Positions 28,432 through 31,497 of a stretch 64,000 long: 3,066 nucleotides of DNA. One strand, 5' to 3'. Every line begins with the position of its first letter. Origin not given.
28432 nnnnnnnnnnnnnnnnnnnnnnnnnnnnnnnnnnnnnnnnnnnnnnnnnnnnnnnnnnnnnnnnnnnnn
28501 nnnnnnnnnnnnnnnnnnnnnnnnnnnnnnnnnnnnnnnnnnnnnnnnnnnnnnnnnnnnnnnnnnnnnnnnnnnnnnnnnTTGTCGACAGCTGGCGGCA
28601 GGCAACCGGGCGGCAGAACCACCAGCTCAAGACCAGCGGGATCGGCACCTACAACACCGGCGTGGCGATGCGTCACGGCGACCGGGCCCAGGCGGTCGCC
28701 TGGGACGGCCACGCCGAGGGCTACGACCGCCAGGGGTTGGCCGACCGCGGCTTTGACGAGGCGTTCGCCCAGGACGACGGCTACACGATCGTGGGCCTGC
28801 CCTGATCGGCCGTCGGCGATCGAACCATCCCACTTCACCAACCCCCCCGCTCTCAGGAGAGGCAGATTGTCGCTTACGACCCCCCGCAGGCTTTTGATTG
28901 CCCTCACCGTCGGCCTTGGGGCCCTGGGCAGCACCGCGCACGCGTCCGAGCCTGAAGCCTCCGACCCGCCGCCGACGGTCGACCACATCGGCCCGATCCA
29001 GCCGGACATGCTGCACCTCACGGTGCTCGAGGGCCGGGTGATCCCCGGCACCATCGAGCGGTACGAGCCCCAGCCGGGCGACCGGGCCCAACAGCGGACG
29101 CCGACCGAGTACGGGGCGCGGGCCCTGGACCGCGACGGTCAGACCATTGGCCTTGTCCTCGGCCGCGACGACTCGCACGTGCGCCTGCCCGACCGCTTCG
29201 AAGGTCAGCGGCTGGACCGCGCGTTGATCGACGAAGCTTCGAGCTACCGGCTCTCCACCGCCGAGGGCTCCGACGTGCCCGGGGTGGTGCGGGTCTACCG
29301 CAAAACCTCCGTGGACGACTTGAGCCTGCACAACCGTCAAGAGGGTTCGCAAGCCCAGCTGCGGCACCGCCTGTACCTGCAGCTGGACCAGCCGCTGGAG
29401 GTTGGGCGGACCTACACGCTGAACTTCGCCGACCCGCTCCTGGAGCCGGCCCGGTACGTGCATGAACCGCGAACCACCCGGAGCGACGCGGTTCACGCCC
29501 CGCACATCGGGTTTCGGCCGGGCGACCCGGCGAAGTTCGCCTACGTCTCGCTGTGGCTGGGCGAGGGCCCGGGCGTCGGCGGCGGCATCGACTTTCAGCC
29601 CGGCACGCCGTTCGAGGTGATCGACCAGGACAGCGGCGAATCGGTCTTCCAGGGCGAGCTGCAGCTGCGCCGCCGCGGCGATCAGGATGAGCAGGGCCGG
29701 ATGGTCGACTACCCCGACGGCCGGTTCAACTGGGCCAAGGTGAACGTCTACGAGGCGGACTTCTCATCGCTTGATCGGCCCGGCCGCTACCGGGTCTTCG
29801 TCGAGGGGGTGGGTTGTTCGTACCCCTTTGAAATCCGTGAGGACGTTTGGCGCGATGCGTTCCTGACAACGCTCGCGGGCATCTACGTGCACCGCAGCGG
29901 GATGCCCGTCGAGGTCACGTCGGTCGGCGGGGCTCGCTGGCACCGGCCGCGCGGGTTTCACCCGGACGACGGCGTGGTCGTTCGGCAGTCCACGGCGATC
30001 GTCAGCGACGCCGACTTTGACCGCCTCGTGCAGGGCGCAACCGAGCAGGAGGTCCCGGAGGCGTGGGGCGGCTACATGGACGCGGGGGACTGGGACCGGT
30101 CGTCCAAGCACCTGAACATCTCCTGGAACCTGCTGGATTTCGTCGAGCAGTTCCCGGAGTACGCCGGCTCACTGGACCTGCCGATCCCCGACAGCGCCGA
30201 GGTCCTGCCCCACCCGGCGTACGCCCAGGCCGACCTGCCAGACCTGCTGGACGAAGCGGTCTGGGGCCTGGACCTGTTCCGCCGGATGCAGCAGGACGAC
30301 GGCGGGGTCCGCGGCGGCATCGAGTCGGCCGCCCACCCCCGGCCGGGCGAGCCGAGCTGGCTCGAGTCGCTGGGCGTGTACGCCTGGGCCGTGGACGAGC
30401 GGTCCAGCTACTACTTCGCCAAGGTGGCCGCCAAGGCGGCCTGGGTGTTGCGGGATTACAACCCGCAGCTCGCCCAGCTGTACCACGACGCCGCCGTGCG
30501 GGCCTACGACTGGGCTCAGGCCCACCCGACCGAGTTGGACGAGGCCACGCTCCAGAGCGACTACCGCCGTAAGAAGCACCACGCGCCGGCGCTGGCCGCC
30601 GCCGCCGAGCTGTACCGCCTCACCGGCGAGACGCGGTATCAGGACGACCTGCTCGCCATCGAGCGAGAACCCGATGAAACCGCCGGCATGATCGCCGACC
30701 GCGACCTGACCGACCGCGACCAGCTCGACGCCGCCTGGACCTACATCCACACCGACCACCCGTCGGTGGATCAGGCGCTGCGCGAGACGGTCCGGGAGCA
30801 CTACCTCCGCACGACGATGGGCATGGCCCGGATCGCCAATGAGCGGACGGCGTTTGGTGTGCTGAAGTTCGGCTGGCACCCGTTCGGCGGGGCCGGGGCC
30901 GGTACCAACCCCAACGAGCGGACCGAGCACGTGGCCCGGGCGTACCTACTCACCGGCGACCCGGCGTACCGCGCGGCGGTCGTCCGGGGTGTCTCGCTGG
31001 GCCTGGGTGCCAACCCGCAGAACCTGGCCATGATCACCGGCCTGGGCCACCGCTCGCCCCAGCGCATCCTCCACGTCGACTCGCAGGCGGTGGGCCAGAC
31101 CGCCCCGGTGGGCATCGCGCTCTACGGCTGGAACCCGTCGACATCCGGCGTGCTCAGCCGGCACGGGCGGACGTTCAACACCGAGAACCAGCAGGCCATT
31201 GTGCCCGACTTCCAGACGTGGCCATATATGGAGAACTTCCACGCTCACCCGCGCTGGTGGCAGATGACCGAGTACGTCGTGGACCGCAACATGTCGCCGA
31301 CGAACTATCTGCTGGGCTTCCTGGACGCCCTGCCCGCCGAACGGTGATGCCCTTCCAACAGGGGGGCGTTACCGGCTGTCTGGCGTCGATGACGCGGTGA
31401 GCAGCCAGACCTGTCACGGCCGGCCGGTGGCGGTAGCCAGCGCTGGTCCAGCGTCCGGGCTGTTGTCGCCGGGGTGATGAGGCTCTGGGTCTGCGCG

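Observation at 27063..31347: Recurring module: PEP-CTERM lectin-like protein, then DUF1559/H-X9-DG pseudopilin, then GH9-like enzyme (archetype copy)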

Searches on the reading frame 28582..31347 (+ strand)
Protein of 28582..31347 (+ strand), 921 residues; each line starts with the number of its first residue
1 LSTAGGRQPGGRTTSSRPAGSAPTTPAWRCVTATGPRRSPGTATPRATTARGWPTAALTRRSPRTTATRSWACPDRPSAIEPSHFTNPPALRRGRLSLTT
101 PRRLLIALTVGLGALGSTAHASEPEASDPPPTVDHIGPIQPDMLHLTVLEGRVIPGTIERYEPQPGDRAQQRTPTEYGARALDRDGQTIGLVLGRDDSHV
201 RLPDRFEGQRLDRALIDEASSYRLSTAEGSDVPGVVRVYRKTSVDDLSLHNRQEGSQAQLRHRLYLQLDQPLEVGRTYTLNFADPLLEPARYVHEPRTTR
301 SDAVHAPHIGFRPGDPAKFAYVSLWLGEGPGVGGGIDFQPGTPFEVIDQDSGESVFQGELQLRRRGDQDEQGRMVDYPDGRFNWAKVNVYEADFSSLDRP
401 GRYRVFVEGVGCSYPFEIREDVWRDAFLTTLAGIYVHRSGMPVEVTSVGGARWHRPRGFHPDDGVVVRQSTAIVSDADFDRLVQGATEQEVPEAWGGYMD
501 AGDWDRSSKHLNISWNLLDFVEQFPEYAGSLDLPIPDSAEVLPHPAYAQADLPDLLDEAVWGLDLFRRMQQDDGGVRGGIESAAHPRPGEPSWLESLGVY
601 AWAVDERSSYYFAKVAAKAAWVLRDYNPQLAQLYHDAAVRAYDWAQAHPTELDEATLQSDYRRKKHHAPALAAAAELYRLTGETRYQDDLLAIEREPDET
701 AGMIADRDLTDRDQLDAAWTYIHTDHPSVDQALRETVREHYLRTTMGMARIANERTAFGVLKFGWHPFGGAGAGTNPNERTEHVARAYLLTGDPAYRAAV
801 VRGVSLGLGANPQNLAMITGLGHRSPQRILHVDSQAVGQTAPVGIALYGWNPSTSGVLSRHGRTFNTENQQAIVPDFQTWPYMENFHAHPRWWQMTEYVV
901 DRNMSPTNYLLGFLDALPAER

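Call 11: search_protein_families(library=pfam, proteins=[window:28582-31347:+], max_evalue=0.01)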
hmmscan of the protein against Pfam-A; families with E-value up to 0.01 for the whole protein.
window:28582-31347:+ (921 aa): 3 families
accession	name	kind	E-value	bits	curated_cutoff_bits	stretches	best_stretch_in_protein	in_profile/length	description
PF00759.25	Glyco_hydro_9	-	1.7e-25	90.6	27.7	1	425-837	3-393/444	Glycosyl hydrolase family 9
PF02927.20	CelD_N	-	2.6e-07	31.8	24.6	1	308-410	10-84/86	Cellulase N-terminal ig-like domain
PF07944.18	Beta-AFase-like_GH127_cat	-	0.00087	18.8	24.9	1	547-688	71-198/376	Beta-L-arabinofuranosidase, GH127 catalytic domain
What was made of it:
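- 28868..31347 (+): GH9b: secreted CelD_N + GH9 glycosidase with catalytic DAGD and Glu motifs present. Start is TTG 28868, or 28894 in the JGI call. PF00759 1.7e-25 and PF02927 2.6e-7 (call 11).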

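Call 12: search_protein_families(library=ncbifam, proteins=[window:28582-31347:+], max_evalue=0.01)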
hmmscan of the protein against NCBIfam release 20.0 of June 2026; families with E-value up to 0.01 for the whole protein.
window:28582-31347:+ (921 aa): 1 family
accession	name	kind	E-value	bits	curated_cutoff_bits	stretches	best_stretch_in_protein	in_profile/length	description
NF049990.1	CellobisidaseCelK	equivalog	1.5e-14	53.2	1700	1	389-691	269-585/889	cellulose 1,4-beta-cellobiosidase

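Call 56: find_homologous_proteins(query=window:28894-31347:+, max_evalue=1e-20)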
Query window:28894-31347:+ (817 aa): 733 proteins with E <= 1e-20 among 8000 candidates; the best 120 are listed.
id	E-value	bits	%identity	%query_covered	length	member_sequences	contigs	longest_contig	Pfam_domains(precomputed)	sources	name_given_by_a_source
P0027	0.0e+0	1903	100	100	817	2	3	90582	PF00759.26,PF02927.21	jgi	jgi:endoglucanase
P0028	5.2e-184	632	42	96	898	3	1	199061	PF00759.26,PF02927.21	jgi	-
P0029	3.8e-169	583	41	98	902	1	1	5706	PF00759.26,PF02927.21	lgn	-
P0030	4.0e-162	560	40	97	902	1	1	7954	PF00759.26,PF02927.21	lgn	-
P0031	1.7e-157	544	40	96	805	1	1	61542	PF00759.26,PF02927.21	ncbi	-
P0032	3.4e-152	527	36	96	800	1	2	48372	PF00759.26,PF02927.21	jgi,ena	-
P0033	3.6e-152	527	39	97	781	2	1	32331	PF00759.26,PF02927.21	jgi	-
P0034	9.8e-152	525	39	97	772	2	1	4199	PF00759.26,PF02927.21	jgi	-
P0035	1.1e-151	525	39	98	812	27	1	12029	PF00759.26,PF02927.21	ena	-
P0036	1.3e-150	522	38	97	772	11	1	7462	PF00759.26,PF02927.21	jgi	-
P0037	2.5e-150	521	39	99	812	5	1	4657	PF00759.26,PF02927.21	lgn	-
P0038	1.5e-149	518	40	96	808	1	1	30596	PF00759.26,PF02927.21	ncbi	-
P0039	1.6e-149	518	39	96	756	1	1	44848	PF00759.26,PF02927.21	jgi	-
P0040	2.9e-149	517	36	96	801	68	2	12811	PF00759.26,PF02927.21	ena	-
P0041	3.2e-149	517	38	98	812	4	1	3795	PF00759.26,PF02927.21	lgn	-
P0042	4.1e-149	517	39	100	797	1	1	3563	PF00759.26,PF02927.21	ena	-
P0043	8.0e-147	509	39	96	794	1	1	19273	PF00759.26,PF02927.21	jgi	-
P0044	1.1e-146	509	39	97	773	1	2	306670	PF00759.26,PF02927.21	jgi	jgi:endoglucanase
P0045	1.8e-146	508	38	96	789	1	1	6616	PF00759.26,PF02927.21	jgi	jgi:endoglucanase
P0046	6.2e-146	506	38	99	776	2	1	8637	PF00759.26,PF02927.21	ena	-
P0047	1.0e-145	506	39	96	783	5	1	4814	PF00759.26,PF02927.21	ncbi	-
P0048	1.4e-145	505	37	99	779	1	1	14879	PF00759.26,PF02927.21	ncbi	ncbi:glycoside hydrolase family 9 protein [Candidatus Poribacteria bacterium]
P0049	1.5e-145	505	37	97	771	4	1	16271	PF00759.26,PF02927.21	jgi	jgi:endoglucanase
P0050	2.5e-145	504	39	96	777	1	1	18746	PF00759.26,PF02927.21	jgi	-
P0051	3.4e-145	504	38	96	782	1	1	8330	PF00759.26,PF02927.21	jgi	-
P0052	6.7e-145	503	38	99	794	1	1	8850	PF00759.26,PF02927.21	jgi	-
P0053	8.5e-145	502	37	96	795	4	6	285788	PF00759.26,PF02927.21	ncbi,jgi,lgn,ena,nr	ncbi:MAG TPA: glycoside hydrolase family 9 protein [Syntrophorhabdaceae bacterium]|nr:glycoside hydr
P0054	9.7e-145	502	39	96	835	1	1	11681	PF00759.26,PF02927.21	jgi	-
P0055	1.1e-144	502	37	100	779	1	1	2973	PF00759.26,PF02927.21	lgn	-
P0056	2.0e-144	501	35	96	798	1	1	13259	PF00759.26,PF02927.21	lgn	-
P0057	2.0e-143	498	38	97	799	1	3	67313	PF00759.26,PF02927.21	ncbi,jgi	jgi:endoglucanase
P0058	3.1e-143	497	38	99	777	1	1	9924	PF00759.26,PF02927.21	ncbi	-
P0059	4.4e-143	497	37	99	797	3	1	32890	PF00759.26,PF02927.21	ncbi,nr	ncbi:MAG: glycoside hydrolase family 9 protein [Deltaproteobacteria bacterium]|nr:glycoside hydrolas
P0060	7.8e-143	496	35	97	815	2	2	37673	PF00759.26,PF02927.21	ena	-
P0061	4.0e-141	490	38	96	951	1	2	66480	PF00759.26,PF02927.21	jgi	jgi:endoglucanase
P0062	1.2e-140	489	38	97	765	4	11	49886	PF00759.26,PF02927.21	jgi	-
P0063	1.7e-140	488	39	96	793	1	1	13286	PF00759.26,PF02927.21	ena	-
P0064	2.8e-140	488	37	96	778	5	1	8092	PF00759.26,PF02927.21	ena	-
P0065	3.0e-140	487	37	97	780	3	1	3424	PF00759.26,PF02927.21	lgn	-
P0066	3.2e-140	487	35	100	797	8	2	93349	PF00759.26,PF02927.21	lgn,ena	-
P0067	3.7e-140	487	37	99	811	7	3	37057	PF00759.26,PF02927.21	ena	-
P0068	7.1e-140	486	38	96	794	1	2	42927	PF00759.26,PF02927.21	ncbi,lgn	-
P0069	8.2e-140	486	37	98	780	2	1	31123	PF00759.26,PF02927.21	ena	-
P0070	2.1e-139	485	37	98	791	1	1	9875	PF00759.26,PF02927.21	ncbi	ncbi:MAG: glycoside hydrolase family 9 protein [Isosphaeraceae bacterium]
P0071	6.9e-139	483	38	96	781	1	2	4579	PF00759.26,PF02927.21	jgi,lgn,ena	jgi:endoglucanase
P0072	1.5e-138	482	37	96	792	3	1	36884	PF00759.26,PF02927.21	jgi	-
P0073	1.7e-138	482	36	99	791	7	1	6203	PF00759.26,PF02927.21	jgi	jgi:endoglucanase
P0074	3.8e-138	480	36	96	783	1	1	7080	PF00759.26,PF02927.21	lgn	-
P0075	4.2e-138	480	37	99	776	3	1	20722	PF00759.26,PF02927.21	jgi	-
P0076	8.8e-138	479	37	96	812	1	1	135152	PF00759.26,PF02927.21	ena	-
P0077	1.0e-137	479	37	99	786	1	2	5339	PF00759.26,PF02927.21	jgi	jgi:endoglucanase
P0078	1.8e-137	478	37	99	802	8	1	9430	PF00759.26,PF02927.21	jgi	jgi:endoglucanase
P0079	5.0e-137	477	36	99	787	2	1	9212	PF00759.26,PF02927.21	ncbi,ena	-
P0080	6.6e-137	476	35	99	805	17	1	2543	PF00759.26,PF02927.21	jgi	jgi:endoglucanase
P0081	6.9e-137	476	35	99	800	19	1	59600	PF00759.26,PF02927.21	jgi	jgi:endoglucanase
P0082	9.0e-137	476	35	98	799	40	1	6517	PF00759.26,PF02927.21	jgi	jgi:endoglucanase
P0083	9.3e-137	476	36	100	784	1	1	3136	PF00759.26,PF02927.21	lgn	-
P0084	1.2e-136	476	37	96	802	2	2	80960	PF00759.26,PF02927.21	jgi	-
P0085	1.4e-136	475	37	96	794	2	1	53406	PF00759.26,PF02927.21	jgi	-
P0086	2.3e-136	475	37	96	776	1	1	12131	PF00759.26,PF02927.21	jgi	-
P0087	3.1e-136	474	37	96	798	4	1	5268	PF00759.26,PF02927.21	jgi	jgi:endoglucanase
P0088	3.9e-136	474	39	97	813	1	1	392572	PF00759.26,PF02927.21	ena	-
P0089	5.2e-136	473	36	99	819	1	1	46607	PF00759.26,PF02927.21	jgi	jgi:endoglucanase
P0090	9.1e-136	473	37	99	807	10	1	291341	PF00759.26,PF02927.21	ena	-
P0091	1.1e-135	472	37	98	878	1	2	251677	PF00759.26,PF02927.21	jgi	jgi:endoglucanase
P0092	1.2e-135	472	35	96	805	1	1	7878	PF00759.26,PF02927.21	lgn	-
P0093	1.6e-135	472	36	97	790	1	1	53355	PF00759.26,PF02927.21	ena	-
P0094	1.7e-135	472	35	98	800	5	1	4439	PF00759.26,PF02927.21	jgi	jgi:endoglucanase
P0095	1.7e-135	472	37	100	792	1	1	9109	PF00759.26,PF02927.21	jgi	jgi:endoglucanase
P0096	1.9e-135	472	36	99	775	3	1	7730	PF00759.26,PF02927.21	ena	-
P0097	2.4e-135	471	35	96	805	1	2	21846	PF00759.26,PF02927.21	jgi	jgi:endoglucanase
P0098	2.4e-135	471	36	96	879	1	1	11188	PF00759.26,PF02927.21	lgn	-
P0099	2.5e-135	471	35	96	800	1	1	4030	PF00759.26,PF02927.21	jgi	jgi:endoglucanase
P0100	3.9e-135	471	36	99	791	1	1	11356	PF00759.26,PF02927.21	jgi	jgi:endoglucanase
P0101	5.2e-135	470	37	96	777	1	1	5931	PF00759.26,PF02927.21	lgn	-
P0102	9.7e-135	469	36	99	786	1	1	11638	PF00759.26,PF02927.21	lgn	-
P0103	1.5e-134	469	37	96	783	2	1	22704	PF00759.26,PF02927.21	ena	-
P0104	2.5e-134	468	37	96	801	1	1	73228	PF00759.26,PF02927.21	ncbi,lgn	-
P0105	2.5e-134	468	37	97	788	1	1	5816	PF00759.26,PF02927.21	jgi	jgi:endoglucanase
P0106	3.2e-134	468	36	96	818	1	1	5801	PF00759.26,PF02927.21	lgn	-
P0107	3.2e-134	467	35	99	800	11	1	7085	PF00759.26,PF02927.21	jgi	jgi:endoglucanase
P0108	7.7e-134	466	35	96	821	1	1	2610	PF00759.26,PF02927.21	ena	-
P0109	8.1e-134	466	35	96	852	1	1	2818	PF00759.26,PF02927.21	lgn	-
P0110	1.2e-133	466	37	97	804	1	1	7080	PF00759.26,PF02927.21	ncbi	-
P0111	1.5e-133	465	37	97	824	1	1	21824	PF00759.26,PF02927.21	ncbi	-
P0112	2.2e-133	465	36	96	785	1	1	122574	PF00759.26,PF02927.21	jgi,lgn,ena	-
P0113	2.9e-133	464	36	97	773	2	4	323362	PF00759.26,PF02927.21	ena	-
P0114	3.1e-133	464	36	96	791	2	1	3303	PF00759.26,PF02927.21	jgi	jgi:endoglucanase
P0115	3.4e-133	464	36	99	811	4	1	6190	PF00759.26,PF02927.21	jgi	-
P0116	3.9e-133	464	36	97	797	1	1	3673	PF00759.26,PF02927.21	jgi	jgi:endoglucanase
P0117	3.9e-133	464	35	99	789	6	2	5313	PF00759.26,PF02927.21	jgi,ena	-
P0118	6.8e-133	463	37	96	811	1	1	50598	PF00759.26,PF02927.21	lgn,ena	-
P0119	7.5e-133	463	36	96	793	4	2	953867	PF00759.26,PF02927.21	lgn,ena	-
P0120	8.0e-133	463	36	99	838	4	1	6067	PF00759.26,PF02927.21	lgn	-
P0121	8.2e-133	463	37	97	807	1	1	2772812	PF00759.26,PF02927.21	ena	-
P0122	1.3e-132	462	36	96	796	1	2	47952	PF00759.26,PF02927.21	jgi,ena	jgi:endoglucanase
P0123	1.5e-132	462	36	96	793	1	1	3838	PF00759.26,PF02927.21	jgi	jgi:endoglucanase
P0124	1.6e-132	462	36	97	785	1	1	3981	PF00759.26,PF02927.21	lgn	-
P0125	4.8e-132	460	36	95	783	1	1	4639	PF00759.26,PF02927.21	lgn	-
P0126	6.5e-132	460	36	99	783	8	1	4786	PF00759.26,PF02927.21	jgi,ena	-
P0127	8.2e-132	460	36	96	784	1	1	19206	PF00759.26,PF02927.21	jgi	jgi:endoglucanase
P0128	1.3e-131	459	38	88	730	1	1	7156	PF00759.26,PF02927.21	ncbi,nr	ncbi:MAG: glycoside hydrolase family 9 protein [Planctomycetota bacterium]|nr:glycoside hydrolase fa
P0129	1.5e-131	459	37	96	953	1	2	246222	PF00759.26,PF02927.21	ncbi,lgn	-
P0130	1.7e-131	458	36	96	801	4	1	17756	PF00759.26,PF02927.21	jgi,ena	-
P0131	1.9e-131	458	36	99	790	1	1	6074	PF00759.26,PF02927.21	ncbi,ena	-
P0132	2.2e-131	458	36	97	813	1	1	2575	PF00759.26,PF02927.21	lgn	-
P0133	2.7e-131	458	35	99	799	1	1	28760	PF00759.26,PF02927.21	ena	-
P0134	2.7e-131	458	37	96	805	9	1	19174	PF00759.26,PF02927.21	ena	-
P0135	2.9e-131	458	36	97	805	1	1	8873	PF00759.26,PF02927.21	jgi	jgi:endoglucanase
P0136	3.3e-131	458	35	99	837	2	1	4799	PF00759.26,PF02927.21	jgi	jgi:endoglucanase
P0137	3.9e-131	457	36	96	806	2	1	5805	PF00759.26,PF02927.21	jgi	jgi:endoglucanase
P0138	4.4e-131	457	37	96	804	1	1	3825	PF00759.26,PF02927.21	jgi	jgi:endoglucanase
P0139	5.0e-131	457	37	99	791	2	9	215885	PF00759.26,PF02927.21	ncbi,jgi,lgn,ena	-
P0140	7.3e-131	456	37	96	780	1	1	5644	PF00759.26,PF02927.21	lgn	-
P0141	1.2e-130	456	38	96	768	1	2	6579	PF00759.26,PF02927.21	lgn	-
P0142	1.4e-130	455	38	100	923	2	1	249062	PF00759.26,PF02927.21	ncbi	ncbi:MAG: glycoside hydrolase family 9 protein [Planctomycetota bacterium]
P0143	1.5e-130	455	38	96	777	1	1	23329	PF00759.26,PF02927.21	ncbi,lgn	-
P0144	1.7e-130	455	36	99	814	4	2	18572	PF00759.26,PF02927.21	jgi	-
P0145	2.3e-130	455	36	97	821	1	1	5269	PF00759.26,PF02927.21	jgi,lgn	jgi:endoglucanase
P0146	2.3e-130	455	37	96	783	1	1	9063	PF00759.26,PF02927.21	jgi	jgi:endoglucanase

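Call 57: find_encoding_contigs(protein=P0028, flank=8000, max_places=2)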
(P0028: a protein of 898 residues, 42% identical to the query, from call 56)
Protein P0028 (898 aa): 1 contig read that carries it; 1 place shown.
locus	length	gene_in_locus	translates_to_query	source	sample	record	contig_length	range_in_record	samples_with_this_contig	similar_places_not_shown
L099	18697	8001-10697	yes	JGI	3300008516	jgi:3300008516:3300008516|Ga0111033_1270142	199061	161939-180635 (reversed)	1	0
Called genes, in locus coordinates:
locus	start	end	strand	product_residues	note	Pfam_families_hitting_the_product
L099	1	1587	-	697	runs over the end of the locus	PF01012:ETF, PF00766:ETF_alpha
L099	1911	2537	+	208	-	PF02607:B12-binding_2, PF02310:B12-binding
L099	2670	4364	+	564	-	PF08279:HTH_11 (faint), PF13384:HTH_23 (faint), PF13551:HTH_29 (faint), PF02796:HTH_7 (faint), PF12728:HTH_17 (faint), PF04542:Sigma70_r2, PF04545:Sigma70_r4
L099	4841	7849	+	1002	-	-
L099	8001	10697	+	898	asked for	PF02927:CelD_N (faint), PF00759:Glyco_hydro_9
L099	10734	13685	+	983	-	-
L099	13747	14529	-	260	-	PF00902:TatC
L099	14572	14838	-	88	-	PF02416:TatA_B_E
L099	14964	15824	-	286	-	PF00795:CN_hydrolase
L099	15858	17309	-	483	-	PF04909:Amidohydro_2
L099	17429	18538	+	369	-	PF20244:DUF6599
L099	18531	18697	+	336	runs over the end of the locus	PF04015:DUF362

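Call 58: find_encoding_contigs(protein=P0031, flank=8000, max_places=2)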
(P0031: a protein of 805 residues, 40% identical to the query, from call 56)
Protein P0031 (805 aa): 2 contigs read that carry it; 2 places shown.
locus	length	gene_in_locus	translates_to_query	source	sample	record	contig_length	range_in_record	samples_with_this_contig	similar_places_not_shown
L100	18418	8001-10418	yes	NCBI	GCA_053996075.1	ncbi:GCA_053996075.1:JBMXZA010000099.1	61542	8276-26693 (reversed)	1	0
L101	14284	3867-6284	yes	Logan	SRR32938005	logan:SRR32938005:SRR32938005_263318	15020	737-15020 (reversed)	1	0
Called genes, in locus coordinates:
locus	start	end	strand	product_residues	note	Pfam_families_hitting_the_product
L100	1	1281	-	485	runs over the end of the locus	-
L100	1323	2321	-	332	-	PF00149:Metallophos, PF12850:Metallophos_2 (weak)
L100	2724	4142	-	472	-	PF14691:Fer4_20, PF07992:Pyr_redox_2 (weak), PF00890:FAD_binding_2 (faint), PF01266:DAO (weak), PF07992:Pyr_redox_2, PF13450:NAD_binding_8, PF13738:Pyr_redox_3, PF00070:Pyr_redox (weak), +5 more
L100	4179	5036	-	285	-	PF00175:NAD_binding_1 (weak), PF10418:DHODB_Fe-S_bind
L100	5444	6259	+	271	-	PF13489:Methyltransf_23 (weak), PF08241:Methyltransf_11, PF08242:Methyltransf_12, PF13649:Methyltransf_25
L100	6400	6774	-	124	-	PF01925:TauE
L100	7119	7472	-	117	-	PF01242:PTPS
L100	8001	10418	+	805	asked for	PF02927:CelD_N, PF00759:Glyco_hydro_9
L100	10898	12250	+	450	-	PF06245:DUF1015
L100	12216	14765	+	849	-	PF05193:Peptidase_M16_C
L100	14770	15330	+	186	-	PF13580:SIS_2 (faint), PF01380:SIS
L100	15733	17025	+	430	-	PF00202:Aminotran_3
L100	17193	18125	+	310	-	PF00294:PfkB, PF08543:Phos_pyr_kin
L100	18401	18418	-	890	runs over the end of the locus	PF08532:Glyco_hydro_42M (weak)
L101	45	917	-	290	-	PF00175:NAD_binding_1 (weak), PF10418:DHODB_Fe-S_bind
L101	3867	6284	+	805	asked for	PF02927:CelD_N, PF00759:Glyco_hydro_9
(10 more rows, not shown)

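Call 59: find_encoding_contigs(protein=P0038, flank=8000, max_places=2)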
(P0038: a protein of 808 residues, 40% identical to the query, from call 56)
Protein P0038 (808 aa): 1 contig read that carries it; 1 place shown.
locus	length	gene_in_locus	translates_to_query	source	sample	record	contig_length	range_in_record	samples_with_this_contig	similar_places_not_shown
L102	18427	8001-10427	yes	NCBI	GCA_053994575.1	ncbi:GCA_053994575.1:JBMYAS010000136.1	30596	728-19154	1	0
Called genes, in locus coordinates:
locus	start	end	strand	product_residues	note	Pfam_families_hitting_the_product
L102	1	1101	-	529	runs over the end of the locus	PF13559:DUF4129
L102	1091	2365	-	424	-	PF01882:DUF58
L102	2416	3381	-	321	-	PF20030:bpMoxR, PF00004:AAA (weak), PF07726:AAA_3, PF07728:AAA_5, PF17863:AAA_lid_2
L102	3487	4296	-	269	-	PF22435:MRM3-like_sub_bind, PF08032:SpoU_sub_bind (weak), PF00588:SpoU_methylase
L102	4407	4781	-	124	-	PF00453:Ribosomal_L20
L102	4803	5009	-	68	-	PF01632:Ribosomal_L35p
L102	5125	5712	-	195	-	PF05198:IF3_N, PF00707:IF3_C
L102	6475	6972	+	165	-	-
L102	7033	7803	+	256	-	PF00596:Aldolase_II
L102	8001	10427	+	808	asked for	PF02927:CelD_N, PF00759:Glyco_hydro_9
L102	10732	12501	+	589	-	PF08240:ADH_N, PF00107:ADH_zinc_N (faint)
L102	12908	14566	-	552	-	PF16586:DUF5060, PF13204:Apiosidase, PF12904:Collagen_bind_2 (weak)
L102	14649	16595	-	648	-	PF12228:DUF3604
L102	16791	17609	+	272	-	PF01261:AP_endonuc_2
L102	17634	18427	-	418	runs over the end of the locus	PF05221:AdoHcyase, PF02826:2-Hacid_dh_C, PF00670:AdoHcyase_NAD, PF07991:KARI_N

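Call 90: search_solved_structures(query=window:28894-31347:+, max_evalue=0.00001)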
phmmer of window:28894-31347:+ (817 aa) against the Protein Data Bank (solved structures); distinct sequences matched with E-value up to 0.00001: 6.
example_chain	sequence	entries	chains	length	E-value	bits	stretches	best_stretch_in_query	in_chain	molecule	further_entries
4cj0_A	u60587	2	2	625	1.6e-19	73.1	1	279-725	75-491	ENDOGLUCANASE D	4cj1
1clc_A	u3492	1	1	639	1.7e-19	73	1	279-724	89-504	ENDOGLUCANASE CELD; EC: 3.2.1.4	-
1ut9_A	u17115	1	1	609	2.5e-16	62.6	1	307-586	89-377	CELLULOSE 1,4-BETA-CELLOBIOSIDASE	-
6dht_A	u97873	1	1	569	7.9e-16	60.9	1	279-748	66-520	Xyloglucan-specific endo-beta-1,4-glucanase BoGH9A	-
1rq5_A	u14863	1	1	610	8.2e-16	60.8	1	307-586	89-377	Cellobiohydrolase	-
3x17_B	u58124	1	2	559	6.8e-10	41.3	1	240-746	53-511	Endoglucanase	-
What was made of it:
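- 28868..31347 (+): Matches CelD, CbhA and BoGH9A in the PDB at 1e-19 to 1e-16 (call 90).
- On Glycoside hydrolase family 9: PDB CelD/BoGH9A at 1e-19 to 1e-16 (call 90).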
